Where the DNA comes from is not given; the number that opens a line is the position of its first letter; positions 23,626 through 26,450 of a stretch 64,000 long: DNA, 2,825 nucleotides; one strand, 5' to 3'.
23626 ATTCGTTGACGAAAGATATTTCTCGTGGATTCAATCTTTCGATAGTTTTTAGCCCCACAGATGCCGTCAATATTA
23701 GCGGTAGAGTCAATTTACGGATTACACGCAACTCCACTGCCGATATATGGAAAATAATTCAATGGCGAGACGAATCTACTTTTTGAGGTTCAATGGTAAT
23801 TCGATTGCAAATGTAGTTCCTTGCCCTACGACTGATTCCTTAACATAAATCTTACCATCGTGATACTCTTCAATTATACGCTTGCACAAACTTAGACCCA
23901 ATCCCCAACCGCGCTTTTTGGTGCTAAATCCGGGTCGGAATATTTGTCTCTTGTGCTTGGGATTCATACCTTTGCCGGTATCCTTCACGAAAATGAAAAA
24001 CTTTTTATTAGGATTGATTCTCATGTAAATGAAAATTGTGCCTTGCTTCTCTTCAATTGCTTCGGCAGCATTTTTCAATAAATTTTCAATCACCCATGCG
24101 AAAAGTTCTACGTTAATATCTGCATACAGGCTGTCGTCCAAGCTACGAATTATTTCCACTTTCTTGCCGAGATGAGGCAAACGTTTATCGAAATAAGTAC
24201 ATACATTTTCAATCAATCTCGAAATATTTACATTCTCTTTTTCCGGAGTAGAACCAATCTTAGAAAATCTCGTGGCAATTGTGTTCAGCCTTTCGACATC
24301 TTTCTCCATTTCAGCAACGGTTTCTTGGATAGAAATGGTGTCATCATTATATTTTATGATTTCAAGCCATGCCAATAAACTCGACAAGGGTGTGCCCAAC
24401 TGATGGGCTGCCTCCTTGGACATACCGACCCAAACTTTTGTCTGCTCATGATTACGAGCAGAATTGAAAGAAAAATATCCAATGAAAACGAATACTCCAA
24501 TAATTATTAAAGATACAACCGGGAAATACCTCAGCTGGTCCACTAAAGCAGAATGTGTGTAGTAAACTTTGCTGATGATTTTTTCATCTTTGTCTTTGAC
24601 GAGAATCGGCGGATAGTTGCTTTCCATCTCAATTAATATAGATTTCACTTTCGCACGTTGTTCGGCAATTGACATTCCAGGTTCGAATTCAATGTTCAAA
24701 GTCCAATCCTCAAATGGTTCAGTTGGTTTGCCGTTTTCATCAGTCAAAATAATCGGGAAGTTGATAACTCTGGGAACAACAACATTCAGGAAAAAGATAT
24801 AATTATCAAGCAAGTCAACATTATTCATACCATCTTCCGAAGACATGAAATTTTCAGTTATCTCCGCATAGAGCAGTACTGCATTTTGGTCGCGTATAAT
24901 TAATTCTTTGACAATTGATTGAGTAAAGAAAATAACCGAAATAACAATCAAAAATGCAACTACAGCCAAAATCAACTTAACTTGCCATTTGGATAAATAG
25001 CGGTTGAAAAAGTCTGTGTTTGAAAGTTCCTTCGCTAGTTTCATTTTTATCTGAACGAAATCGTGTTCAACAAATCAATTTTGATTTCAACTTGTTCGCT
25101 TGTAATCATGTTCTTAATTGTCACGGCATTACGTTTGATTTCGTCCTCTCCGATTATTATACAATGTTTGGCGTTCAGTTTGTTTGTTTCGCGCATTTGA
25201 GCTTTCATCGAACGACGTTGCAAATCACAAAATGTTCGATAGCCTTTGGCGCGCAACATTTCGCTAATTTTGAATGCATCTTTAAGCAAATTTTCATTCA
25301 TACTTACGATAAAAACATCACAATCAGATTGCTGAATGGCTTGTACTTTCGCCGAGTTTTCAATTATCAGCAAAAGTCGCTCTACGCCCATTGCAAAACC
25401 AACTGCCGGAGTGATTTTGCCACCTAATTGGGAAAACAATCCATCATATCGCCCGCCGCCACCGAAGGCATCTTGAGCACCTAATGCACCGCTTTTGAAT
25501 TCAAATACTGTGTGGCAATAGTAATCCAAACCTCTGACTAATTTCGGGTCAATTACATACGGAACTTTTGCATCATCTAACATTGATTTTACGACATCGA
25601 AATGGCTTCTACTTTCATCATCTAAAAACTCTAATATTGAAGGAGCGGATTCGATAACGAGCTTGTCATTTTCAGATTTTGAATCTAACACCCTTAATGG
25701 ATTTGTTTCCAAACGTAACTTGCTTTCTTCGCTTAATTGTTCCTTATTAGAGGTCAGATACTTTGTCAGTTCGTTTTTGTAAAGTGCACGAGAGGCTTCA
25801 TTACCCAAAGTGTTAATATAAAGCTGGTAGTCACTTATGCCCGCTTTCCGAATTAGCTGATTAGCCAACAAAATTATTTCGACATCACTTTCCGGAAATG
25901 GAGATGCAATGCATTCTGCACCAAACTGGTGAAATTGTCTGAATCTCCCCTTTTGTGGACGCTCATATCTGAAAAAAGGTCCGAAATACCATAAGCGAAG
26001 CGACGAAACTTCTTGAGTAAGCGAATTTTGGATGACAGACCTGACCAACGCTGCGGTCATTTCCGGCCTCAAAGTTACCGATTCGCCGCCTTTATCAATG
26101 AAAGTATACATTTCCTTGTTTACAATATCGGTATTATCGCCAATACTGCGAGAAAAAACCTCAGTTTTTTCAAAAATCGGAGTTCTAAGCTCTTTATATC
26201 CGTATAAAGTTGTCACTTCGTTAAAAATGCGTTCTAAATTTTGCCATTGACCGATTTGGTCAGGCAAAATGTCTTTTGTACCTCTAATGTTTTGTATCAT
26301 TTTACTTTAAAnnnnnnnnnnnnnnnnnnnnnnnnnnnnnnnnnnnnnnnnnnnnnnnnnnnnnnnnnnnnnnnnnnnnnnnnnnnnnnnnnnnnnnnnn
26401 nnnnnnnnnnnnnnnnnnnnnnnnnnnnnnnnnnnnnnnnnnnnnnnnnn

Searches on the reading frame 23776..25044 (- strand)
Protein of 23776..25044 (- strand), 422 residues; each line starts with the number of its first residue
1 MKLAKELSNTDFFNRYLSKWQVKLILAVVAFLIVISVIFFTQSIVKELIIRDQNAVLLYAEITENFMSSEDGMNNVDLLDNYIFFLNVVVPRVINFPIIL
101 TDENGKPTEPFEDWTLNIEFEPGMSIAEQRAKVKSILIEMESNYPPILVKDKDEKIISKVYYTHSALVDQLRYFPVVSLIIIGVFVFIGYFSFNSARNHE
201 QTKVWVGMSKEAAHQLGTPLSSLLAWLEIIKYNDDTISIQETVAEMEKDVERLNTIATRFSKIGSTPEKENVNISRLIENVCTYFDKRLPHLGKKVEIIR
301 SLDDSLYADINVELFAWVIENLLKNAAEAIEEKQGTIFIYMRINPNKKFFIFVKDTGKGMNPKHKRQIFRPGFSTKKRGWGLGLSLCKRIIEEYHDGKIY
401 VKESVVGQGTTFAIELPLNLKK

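Call 43: search_protein_families(library=pfam, proteins=[window:23776-25044:-], max_evalue=0.00001)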
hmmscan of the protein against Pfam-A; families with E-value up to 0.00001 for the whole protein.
window:23776-25044:- (422 aa): 2 families
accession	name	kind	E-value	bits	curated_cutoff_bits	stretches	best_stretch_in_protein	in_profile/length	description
PF02518.31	HATPase_c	-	5.1e-20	72.4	26.4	1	317-419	8-110/111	Histidine kinase-, DNA gyrase B-, and HSP90-like ATPase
PF14501.12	HATPase_c_5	-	3e-06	27.5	22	1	315-399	6-86/102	GHKL domain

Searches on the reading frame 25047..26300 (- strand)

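Call 43: search_protein_families(library=pfam, proteins=[window:25047-26300:-], max_evalue=0.00001)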
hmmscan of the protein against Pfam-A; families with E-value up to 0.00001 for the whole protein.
window:25047-26300:- (417 aa): 3 families
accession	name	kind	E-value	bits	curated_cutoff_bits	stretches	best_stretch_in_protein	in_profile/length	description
PF13393.11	tRNA-synt_His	-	1e-42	146.9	25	1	7-309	1-308/308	Histidyl-tRNA synthetase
PF03129.25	HGTP_anticodon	-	9.7e-16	58.1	21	1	328-409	1-85/94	Anticodon binding domain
PF00587.30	tRNA-synt_2b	-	1.3e-14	55.1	29.3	1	65-313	1-175/179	tRNA synthetase class II core domain (G, H, P, S and T)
